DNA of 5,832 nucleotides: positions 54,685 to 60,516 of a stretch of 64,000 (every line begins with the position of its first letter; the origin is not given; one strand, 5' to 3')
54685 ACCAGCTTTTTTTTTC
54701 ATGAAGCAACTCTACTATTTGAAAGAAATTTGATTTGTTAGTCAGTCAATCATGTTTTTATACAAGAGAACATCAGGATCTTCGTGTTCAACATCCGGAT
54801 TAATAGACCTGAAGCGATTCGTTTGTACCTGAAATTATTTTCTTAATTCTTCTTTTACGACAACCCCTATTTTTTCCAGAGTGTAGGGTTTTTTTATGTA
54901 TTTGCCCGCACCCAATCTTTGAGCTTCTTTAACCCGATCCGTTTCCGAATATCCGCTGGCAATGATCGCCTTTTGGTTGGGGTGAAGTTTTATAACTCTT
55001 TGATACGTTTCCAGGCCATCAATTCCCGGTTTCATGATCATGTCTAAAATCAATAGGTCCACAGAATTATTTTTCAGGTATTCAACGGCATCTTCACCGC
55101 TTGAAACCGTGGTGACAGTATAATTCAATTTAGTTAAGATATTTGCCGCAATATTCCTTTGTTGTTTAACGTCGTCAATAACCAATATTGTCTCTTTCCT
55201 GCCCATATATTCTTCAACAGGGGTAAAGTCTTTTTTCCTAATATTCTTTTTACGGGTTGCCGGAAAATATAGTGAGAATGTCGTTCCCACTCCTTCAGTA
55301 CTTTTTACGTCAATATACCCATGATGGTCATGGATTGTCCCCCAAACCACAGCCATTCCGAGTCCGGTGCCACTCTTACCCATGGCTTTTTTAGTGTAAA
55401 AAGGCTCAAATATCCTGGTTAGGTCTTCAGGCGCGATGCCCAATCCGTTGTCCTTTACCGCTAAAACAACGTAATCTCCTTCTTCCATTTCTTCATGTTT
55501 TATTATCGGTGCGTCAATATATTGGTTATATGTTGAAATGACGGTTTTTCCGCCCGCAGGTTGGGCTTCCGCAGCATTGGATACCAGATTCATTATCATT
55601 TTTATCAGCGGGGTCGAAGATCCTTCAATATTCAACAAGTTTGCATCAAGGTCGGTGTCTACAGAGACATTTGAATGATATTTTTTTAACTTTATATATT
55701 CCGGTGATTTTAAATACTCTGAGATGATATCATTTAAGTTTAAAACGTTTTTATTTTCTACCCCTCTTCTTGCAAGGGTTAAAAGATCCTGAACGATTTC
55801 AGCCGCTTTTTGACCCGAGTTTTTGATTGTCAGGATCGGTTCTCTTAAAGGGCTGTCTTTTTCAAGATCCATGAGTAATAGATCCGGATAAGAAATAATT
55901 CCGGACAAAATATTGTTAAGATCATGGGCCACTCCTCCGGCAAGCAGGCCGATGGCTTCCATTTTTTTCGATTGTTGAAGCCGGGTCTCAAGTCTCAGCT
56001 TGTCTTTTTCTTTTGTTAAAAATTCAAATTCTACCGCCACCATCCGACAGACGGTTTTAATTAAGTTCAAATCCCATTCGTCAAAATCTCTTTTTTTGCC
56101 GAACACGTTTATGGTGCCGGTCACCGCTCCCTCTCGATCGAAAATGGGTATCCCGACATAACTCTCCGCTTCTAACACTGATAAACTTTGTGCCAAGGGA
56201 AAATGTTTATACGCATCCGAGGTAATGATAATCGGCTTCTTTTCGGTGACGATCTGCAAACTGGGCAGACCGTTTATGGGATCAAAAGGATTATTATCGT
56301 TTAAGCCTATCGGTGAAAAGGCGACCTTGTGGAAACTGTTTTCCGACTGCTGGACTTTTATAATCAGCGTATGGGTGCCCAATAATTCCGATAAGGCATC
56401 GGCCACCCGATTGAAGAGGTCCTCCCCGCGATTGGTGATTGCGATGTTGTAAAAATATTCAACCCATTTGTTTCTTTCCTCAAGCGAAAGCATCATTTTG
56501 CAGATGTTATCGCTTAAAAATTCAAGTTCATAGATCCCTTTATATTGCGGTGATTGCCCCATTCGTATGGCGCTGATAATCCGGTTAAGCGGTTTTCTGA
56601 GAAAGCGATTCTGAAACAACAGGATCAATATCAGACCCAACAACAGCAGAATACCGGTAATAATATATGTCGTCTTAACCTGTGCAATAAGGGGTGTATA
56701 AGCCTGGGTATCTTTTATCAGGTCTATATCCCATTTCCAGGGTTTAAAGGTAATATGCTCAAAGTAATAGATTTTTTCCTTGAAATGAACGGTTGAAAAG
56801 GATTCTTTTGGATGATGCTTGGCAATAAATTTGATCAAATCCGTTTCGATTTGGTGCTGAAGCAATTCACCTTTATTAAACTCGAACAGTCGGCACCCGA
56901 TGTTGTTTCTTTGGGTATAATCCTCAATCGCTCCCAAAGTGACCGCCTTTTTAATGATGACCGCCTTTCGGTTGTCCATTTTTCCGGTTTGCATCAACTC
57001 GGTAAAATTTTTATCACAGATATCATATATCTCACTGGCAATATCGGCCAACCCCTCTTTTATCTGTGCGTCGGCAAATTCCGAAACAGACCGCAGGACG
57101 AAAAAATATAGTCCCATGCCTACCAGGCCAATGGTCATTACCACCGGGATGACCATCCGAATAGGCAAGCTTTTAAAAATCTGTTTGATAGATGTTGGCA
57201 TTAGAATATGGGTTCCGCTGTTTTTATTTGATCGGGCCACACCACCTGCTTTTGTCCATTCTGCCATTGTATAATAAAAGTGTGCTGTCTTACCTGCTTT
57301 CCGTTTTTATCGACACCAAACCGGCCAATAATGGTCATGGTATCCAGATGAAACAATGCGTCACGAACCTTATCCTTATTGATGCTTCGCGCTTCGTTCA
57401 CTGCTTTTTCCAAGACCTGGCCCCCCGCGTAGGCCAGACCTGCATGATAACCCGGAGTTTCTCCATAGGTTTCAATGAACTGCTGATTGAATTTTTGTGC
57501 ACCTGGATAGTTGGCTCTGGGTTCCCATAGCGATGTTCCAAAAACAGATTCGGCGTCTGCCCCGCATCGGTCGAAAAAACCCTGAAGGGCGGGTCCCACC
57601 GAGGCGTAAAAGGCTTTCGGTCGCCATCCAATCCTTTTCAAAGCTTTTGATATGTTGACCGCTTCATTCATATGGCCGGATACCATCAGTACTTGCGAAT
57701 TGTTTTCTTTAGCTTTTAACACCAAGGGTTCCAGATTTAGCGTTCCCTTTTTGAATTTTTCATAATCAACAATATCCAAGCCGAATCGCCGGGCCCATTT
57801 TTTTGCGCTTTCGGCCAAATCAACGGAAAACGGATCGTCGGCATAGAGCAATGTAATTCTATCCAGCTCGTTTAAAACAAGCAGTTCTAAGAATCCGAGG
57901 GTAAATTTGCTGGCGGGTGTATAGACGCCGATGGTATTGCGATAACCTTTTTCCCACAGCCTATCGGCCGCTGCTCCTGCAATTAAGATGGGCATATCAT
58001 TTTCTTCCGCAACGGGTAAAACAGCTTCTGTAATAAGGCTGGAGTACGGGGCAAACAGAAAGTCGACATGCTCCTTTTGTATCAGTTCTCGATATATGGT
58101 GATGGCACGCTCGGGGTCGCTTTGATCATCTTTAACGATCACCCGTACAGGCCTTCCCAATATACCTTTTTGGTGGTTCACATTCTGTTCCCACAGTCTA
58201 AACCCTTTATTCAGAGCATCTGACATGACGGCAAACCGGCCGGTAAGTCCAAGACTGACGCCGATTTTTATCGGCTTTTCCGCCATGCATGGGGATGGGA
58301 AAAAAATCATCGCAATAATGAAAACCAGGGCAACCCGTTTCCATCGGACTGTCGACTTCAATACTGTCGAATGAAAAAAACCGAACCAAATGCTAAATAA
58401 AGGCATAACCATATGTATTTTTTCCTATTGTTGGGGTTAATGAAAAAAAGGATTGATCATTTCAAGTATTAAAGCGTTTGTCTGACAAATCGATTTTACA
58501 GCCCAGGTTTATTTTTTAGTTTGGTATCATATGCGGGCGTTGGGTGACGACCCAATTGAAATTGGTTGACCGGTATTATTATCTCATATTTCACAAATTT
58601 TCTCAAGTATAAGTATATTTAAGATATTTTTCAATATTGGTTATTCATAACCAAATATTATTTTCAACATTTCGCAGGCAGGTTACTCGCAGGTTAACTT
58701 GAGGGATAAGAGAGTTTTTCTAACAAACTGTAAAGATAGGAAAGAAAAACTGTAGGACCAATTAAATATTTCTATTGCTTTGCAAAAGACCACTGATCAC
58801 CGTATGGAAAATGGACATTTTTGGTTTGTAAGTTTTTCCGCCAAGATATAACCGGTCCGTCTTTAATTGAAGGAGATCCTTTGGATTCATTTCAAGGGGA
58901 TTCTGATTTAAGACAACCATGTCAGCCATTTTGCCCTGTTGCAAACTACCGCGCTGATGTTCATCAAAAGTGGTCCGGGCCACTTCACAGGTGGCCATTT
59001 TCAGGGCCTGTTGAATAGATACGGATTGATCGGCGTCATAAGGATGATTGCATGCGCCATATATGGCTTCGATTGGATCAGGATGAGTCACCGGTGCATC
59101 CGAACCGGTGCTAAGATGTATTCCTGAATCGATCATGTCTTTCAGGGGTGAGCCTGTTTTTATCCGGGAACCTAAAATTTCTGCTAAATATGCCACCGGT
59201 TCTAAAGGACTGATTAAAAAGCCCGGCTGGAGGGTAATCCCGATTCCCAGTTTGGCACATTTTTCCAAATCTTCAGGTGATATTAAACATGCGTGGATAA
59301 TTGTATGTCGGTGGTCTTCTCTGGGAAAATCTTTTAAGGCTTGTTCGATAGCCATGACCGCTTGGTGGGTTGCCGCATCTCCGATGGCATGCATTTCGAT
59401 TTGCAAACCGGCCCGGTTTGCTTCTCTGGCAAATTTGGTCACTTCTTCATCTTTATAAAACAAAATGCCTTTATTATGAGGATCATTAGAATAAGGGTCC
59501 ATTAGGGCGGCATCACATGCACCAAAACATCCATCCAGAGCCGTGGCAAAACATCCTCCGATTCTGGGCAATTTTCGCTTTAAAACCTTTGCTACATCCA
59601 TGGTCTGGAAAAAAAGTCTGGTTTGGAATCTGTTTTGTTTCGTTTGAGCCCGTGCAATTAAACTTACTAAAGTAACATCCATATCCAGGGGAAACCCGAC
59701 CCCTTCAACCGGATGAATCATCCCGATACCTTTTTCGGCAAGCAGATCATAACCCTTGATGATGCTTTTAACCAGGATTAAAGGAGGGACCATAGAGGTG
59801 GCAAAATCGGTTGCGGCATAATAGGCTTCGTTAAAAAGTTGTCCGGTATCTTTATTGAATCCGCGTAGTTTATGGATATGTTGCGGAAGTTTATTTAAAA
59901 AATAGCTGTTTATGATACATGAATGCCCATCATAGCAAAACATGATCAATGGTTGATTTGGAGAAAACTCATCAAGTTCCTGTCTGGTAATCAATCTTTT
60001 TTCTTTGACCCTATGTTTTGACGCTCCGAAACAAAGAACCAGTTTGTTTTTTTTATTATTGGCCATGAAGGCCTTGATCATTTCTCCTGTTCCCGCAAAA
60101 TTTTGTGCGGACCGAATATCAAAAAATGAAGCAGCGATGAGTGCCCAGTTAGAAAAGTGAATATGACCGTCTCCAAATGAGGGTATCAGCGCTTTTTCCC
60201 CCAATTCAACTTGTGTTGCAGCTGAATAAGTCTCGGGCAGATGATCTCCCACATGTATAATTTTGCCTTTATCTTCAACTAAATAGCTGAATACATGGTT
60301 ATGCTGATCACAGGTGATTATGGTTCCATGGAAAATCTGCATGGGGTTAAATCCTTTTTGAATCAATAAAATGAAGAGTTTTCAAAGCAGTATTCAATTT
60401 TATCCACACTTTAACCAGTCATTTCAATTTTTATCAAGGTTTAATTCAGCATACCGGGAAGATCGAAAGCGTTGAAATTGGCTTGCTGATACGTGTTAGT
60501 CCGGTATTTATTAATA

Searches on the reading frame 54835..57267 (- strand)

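Call 55: search_protein_families(library=pfam, proteins=[window:54835-57267:-], max_evalue=0.00001)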
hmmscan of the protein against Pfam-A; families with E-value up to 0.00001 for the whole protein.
window:54835-57267:- (810 aa): 5 families
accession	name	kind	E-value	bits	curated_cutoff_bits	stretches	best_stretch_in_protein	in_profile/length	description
PF02518.31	HATPase_c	-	5.9e-22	78.6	26.4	1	551-671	3-110/111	Histidine kinase-, DNA gyrase B-, and HSP90-like ATPase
PF00072.30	Response_reg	-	2.4e-21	76.4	30.2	1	694-800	1-106/111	Response regulator receiver domain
PF01590.32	GAF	-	1.5e-10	42.2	22.4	1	282-413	3-132/133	GAF domain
PF00512.31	HisKA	-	1.7e-09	38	26.9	1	441-501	4-63/66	His Kinase A (phospho-acceptor) domain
PF13185.12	GAF_2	-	2.1e-09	38.2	28.6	1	282-412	5-133/136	GAF domain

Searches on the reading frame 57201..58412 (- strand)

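Call 55: search_protein_families(library=pfam, proteins=[window:57201-58412:-], max_evalue=0.00001)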
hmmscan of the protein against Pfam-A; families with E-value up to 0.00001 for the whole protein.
window:57201-58412:- (403 aa): 3 families
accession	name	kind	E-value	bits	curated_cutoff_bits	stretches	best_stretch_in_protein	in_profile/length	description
PF13458.12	Peripla_BP_6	-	1.2e-57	196.6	31.7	1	47-386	1-342/343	Periplasmic binding protein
PF13433.12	Peripla_BP_5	-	2.9e-19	69.8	27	1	48-139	1-92/363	Periplasmic binding protein domain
PF01094.35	ANF_receptor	-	1.5e-09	37.8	25.4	1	75-343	10-295/353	Receptor family ligand binding region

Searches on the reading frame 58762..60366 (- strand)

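Call 55: search_protein_families(library=pfam, proteins=[window:58762-60366:-], max_evalue=0.00001)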
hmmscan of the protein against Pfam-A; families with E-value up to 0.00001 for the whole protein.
window:58762-60366:- (534 aa): 2 families
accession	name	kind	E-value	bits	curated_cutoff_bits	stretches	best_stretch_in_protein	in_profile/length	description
PF07969.17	Amidohydro_3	-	2.8e-51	175.9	29.7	2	277-512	237-470/472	Amidohydrolase family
PF01979.26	Amidohydro_1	-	7.6e-13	48.9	25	1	305-511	133-343/345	Amidohydrolase family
